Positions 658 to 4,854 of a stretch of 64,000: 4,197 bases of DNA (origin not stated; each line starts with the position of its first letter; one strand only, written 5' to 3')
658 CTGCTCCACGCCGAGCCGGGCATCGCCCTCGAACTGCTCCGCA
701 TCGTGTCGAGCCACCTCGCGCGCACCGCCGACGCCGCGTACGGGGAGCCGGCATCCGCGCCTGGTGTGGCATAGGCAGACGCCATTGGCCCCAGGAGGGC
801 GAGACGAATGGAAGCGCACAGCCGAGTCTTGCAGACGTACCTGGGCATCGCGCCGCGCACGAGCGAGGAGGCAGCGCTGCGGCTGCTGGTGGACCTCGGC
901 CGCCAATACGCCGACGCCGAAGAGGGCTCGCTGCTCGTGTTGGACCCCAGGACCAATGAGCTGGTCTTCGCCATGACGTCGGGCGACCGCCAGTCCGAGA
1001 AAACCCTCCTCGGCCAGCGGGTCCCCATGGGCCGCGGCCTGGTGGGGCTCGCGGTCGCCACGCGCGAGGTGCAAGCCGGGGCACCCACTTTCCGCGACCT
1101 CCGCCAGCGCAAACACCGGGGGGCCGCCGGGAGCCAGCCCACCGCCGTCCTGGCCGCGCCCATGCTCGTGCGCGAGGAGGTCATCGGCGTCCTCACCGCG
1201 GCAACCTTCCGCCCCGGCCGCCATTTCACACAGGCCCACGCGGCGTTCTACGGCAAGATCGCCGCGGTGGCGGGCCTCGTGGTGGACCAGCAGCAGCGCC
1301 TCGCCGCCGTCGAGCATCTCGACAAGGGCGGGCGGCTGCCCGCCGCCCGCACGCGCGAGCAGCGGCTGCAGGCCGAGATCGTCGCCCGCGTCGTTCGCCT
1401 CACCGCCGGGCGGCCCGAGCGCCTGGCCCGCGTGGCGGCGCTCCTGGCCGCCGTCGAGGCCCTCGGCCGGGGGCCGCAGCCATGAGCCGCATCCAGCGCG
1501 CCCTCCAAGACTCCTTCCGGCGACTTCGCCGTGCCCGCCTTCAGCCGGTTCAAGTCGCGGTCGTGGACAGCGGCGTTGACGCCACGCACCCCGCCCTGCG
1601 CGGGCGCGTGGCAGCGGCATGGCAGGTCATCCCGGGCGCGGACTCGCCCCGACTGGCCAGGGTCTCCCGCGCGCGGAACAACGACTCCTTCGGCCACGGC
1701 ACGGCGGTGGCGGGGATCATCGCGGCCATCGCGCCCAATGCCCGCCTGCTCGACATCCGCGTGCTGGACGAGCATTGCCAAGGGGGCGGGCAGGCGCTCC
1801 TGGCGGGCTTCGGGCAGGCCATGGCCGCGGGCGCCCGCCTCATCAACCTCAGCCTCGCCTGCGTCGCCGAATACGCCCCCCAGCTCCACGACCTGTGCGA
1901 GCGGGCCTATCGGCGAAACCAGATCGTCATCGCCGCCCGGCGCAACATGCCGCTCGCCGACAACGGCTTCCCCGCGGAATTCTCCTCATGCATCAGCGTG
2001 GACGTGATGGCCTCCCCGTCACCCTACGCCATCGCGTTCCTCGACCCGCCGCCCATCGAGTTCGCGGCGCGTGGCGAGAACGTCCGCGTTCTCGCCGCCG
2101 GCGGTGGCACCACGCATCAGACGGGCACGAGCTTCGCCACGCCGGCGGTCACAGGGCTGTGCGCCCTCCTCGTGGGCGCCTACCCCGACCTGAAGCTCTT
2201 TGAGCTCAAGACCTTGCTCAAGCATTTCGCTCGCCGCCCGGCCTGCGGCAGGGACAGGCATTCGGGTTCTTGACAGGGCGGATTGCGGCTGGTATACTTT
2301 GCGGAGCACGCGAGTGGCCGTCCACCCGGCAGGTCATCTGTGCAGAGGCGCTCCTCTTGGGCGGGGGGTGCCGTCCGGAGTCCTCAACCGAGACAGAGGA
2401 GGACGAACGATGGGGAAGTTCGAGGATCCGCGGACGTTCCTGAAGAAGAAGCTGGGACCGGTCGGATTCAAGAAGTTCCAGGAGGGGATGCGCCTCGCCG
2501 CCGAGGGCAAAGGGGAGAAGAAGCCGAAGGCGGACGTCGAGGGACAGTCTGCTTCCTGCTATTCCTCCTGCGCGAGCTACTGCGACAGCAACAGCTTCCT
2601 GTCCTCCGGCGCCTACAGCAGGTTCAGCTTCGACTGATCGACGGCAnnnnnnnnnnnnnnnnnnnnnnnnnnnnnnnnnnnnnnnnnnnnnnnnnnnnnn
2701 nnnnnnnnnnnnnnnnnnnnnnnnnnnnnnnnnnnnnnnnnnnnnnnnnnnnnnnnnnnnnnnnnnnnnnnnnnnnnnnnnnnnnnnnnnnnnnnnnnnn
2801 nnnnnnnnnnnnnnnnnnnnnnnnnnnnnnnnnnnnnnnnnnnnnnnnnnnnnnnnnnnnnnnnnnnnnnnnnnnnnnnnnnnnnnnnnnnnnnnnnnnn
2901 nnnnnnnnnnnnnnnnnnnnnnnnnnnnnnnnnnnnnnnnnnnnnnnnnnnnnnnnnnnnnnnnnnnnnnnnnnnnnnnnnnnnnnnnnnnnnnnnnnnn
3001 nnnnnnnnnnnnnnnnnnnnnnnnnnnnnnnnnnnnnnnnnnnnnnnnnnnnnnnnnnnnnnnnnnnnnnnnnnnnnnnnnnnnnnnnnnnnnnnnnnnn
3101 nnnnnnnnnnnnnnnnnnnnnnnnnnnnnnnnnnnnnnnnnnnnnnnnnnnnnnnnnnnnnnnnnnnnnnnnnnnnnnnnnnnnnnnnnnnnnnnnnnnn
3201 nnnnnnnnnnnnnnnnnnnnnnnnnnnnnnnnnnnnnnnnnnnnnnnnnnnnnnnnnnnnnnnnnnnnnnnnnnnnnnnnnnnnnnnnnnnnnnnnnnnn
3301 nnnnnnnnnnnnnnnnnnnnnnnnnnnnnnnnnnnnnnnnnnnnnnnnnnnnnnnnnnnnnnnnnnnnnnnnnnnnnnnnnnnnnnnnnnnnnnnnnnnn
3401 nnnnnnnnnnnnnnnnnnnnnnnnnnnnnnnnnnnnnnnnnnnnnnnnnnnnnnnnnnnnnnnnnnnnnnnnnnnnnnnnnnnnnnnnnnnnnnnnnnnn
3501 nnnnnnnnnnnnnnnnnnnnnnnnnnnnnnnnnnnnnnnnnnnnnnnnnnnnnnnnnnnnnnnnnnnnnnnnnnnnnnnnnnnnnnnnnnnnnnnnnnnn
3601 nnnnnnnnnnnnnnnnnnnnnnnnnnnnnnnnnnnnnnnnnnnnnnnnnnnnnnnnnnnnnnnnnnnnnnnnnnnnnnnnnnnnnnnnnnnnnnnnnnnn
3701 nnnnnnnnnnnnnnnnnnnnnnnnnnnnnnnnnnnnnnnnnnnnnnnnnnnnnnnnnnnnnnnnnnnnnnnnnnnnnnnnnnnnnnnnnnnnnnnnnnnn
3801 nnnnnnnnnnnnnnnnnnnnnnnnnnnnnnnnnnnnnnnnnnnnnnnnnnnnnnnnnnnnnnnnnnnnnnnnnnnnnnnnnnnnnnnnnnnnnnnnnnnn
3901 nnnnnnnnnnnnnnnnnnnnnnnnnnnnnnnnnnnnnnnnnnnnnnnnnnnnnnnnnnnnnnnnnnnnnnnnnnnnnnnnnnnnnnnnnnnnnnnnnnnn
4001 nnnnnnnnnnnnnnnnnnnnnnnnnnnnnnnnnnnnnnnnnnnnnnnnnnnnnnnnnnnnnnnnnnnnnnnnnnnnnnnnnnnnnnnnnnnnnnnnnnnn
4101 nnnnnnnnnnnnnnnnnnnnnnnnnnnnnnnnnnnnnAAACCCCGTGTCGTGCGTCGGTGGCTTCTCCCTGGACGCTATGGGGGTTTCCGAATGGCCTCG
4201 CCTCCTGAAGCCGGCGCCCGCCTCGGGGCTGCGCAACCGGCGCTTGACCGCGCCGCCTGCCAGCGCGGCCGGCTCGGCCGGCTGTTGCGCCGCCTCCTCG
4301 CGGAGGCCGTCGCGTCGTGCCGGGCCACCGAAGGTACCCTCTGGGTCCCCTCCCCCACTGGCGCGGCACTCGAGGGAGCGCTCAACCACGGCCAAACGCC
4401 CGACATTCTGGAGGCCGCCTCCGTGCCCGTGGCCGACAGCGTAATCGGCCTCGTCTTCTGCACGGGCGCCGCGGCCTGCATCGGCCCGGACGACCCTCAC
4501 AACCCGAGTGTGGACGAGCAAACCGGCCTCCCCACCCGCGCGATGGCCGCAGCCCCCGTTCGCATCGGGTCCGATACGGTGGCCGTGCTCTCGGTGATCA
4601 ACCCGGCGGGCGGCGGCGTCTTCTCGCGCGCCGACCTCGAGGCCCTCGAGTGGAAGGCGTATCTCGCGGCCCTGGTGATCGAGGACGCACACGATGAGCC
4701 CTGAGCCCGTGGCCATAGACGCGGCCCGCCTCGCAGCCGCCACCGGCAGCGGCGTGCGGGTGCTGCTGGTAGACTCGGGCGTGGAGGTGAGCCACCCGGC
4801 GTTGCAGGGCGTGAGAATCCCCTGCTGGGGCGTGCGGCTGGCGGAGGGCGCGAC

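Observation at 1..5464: RiPP-like cluster with an unusual accessory set: cNMP-domain ABC exporter, two GAF-subtilase cassettes, radical SAM/SPASM maturase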

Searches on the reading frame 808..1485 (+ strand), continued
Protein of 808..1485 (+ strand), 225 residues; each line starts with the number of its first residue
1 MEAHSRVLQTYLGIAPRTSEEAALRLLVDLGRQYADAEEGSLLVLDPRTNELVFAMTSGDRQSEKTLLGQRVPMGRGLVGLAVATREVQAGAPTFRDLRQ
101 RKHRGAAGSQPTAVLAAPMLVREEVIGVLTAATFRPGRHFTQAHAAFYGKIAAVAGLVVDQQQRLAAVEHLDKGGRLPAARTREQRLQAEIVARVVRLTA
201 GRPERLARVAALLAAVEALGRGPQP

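Call 86: find_encoding_contigs(protein=P0295, flank=6000, max_places=2)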
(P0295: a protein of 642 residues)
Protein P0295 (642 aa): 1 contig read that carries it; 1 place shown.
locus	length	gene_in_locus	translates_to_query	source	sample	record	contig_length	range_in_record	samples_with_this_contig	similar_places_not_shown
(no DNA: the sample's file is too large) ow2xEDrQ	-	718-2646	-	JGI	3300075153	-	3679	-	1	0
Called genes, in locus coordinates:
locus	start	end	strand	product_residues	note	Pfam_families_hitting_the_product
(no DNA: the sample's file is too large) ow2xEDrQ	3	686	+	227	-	?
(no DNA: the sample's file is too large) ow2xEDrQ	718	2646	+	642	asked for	PF05226:CHASE2, PF13185:GAF_2 (weak)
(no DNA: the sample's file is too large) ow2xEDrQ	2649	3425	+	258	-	PF00082:Peptidase_S8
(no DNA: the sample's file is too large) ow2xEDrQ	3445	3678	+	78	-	?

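Call 87: find_encoding_contigs(protein=P0316, flank=8000, max_places=2)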
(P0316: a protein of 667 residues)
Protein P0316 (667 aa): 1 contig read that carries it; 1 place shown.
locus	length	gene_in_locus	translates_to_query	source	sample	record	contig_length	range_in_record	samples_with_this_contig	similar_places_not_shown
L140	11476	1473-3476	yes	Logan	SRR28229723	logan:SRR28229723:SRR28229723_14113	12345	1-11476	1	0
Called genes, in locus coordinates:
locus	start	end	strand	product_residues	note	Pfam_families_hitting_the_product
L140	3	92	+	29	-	?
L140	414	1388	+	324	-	-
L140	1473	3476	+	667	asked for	PF05226:CHASE2, PF13185:GAF_2 (weak)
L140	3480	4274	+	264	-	PF00082:Peptidase_S8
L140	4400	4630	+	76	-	-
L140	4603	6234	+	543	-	PF02310:B12-binding (weak), PF04055:Radical_SAM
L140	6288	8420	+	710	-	PF00664:ABC_membrane, PF00005:ABC_tran, PF02463:SMC_N (faint), PF00005:ABC_tran (weak)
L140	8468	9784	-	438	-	PF04055:Radical_SAM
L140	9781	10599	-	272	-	PF01048:PNP_UDP_1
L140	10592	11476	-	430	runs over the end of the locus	PF13353:Fer4_12 (weak), PF04055:Radical_SAM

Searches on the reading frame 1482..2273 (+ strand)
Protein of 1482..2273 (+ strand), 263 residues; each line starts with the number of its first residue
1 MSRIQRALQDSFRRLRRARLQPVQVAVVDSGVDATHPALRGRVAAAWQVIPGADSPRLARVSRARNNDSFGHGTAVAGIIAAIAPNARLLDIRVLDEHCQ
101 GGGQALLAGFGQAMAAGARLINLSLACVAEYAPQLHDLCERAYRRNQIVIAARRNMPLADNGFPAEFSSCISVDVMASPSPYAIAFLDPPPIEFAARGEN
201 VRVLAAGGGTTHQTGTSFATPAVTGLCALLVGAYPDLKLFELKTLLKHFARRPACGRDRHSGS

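Call 3: search_protein_families(library=pfam, proteins=[window:1482-2273:+], max_evalue=0.01)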
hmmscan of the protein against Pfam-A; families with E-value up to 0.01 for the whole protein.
window:1482-2273:+ (263 aa): 1 family
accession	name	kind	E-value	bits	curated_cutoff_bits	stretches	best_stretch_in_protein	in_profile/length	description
PF00082.27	Peptidase_S8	-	1.3e-23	84.1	21.8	1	23-250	4-273/288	Subtilase family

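Call 4: search_protein_families(library=ncbifam, proteins=[window:1482-2273:+], max_evalue=0.01)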
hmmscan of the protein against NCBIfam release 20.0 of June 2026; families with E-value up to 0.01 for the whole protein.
window:1482-2273:+ (263 aa): 7 families
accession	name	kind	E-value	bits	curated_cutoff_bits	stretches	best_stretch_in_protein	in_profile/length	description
TIGR03921.1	T7SS_mycosin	equivalog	2.1e-32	112.6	278.75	1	23-262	15-275/353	type VII secretion-associated serine protease mycosin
NF049966.1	QH_SP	equivalog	9.3e-30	103.6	165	1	24-248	1-209/219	subtilisin-like serine protease QhpE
NF033595.1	denti_PrtP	equivalog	3.6e-08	32.5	300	1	212-250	438-478/606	dentilisin complex serine proteinase subunit PrtP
NF040809.1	germ_prot_CspBA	exception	4.9e-08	31.1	1250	1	195-232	437-474/1099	bifunctional germination protease/germinant receptor pseudoprotease CspBA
TIGR03895.1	protease_PatA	subfamily_domain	2.1e-07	30.1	421.05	1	83-231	20-177/606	PatA/PatG family cyanobactin maturation protease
NF051851.1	AtpSerPepEprS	equivalog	0.0001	20.5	1700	0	197-238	284-325/988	autotransporter serine peptidase EprS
NF042956.1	IteS_antiphage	equivalog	0.00025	19.4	900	0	197-229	475-507/747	S8 family anti-phage peptidase IteS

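Call 33: search_solved_structures(query=window:1482-2273:+, max_evalue=0.0001)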
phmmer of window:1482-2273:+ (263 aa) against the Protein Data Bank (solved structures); distinct sequences matched with E-value up to 0.0001: 140 (the best 60 are shown).
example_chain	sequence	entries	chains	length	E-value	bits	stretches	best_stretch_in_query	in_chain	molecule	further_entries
1gns_A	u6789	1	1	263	4.2e-18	69.3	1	23-247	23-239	SUBTILISIN BPN'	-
1dbi_A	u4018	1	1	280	9.3e-18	68.2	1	24-232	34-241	AK.1 SERINE PROTEASE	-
1dui_A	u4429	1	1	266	1.2e-17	67.8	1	23-247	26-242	PROTEIN (SUBTILISIN BPN')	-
1gnv_A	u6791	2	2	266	1.3e-17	67.7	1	23-247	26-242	SUBTILISIN BPN'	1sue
1sua_A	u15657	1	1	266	3.6e-17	66.3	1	23-247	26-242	SUBTILISIN BPN'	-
3f49_S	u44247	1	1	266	5.3e-17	65.7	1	23-250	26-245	Subtilisin BPN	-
9zio_S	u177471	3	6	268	5.5e-17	65.7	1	23-250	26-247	SUBTILISIN BPN'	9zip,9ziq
3bgo_S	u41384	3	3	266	1.7e-16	64.1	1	23-250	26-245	Subtilisin BPN'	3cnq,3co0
1spb_S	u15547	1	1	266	1.8e-16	64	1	23-247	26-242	SUBTILISIN BPN'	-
6ube_S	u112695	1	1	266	3.4e-16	63.1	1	23-250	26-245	SUBTILISIN BPN'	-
6u9l_S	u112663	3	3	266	5.5e-16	62.4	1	23-250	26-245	SUBTILISIN BPN'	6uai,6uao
5ox2_A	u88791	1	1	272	1.8e-15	60.7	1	23-250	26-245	Subtilisin BPN'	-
1thm_A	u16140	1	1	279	2.6e-15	60.2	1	23-231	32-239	THERMITASE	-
7am8_A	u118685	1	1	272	3e-15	60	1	23-250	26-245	Subtilisin BPN'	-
3qtl_A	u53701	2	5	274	5.3e-15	59.2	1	22-247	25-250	Subtilisin-like serin protease | KerA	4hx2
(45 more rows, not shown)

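Call 81: search_protein_families(library=padloc, proteins=[window:1482-2273:+], max_evalue=0.001)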
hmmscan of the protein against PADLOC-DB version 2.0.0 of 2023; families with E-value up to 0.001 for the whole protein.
window:1482-2273:+ (263 aa): 4 families
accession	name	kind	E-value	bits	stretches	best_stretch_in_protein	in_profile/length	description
PDLC03014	subtilase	-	1e-21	75.9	1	23-250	174-375/391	-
PDLC02197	IetS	-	3.2e-07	27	0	199-231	479-511/749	-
PDLC02198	IetS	-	7e-07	25.6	1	22-79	253-300/795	-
PDLC02201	IetS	-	0.0003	17.2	1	199-251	472-525/781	-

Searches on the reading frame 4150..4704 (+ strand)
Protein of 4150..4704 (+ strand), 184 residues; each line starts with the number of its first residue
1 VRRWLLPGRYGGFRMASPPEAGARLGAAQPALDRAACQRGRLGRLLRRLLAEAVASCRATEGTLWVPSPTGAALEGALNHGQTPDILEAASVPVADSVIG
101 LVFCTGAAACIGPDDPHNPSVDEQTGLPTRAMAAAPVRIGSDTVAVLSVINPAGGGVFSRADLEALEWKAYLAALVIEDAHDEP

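Call 3: search_protein_families(library=pfam, proteins=[window:4150-4704:+], max_evalue=0.01)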
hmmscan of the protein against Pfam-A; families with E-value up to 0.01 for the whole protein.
window:4150-4704:+ (184 aa): 3 families
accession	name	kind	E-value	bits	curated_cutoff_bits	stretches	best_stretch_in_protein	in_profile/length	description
PF01590.32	GAF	-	9.4e-09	36.3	22.4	1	42-175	2-131/133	GAF domain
PF13492.12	GAF_3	-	5.4e-05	24.1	27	1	45-178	5-128/129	GAF domain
PF13185.12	GAF_2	-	5.8e-05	23.8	28.6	1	44-178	6-136/136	GAF domain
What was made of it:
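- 4192..4704 (+): GAF2: a 170-aa diverged GAF protein without the C-terminal helices. Pfam GAF scores 36 bits (call 3).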

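Call 4: search_protein_families(library=ncbifam, proteins=[window:4150-4704:+], max_evalue=0.01)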
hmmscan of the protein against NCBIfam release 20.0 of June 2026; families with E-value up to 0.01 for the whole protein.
window:4150-4704:+ (184 aa): 0 families

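Call 66: find_homologous_proteins(query=window:4192-4704:+, max_evalue=0.001)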
Query window:4192-4704:+ (170 aa): 11 proteins with E <= 0.001 among 1923 candidates.
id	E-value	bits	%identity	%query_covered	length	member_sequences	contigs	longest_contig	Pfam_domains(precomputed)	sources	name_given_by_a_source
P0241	5.5e-103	360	99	100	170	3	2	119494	PF01590.33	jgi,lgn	-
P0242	1.7e-86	306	86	100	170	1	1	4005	PF01590.33,PF13492.13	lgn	-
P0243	1.0e-84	300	84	100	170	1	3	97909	PF01590.33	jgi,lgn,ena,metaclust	metaclust:\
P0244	3.3e-78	279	79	99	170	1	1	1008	PF01590.33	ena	-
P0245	2.8e-77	276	78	99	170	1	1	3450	PF13185.13,PF01590.33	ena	-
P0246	5.3e-75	269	76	99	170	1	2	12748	PF13185.13,PF01590.33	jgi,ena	-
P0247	2.4e-74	267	82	91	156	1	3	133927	PF13185.13,PF01590.33,PF13492.13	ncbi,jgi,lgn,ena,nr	ncbi:MAG TPA: GAF domain-containing protein [Planctomycetota bacterium]|nr:GAF domain-containing pro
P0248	1.5e-73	264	82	90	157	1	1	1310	PF13185.13,PF01590.33,PF13492.13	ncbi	-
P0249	6.4e-72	259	75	99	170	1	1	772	PF01590.33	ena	-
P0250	3.9e-70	253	73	99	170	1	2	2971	PF01590.33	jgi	jgi:GAF domain-containing protein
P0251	1.4e-51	193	61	87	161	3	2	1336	PF13185.13,PF01590.33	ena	-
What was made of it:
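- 4192..4704 (+): Its family is narrow: 11 clusters, all at least 61% identical (call 66).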

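Call 81: search_protein_families(library=padloc, proteins=[window:4192-4704:+], max_evalue=0.001)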
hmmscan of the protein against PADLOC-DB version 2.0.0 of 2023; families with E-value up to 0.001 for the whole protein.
window:4192-4704:+ (170 aa): 0 families
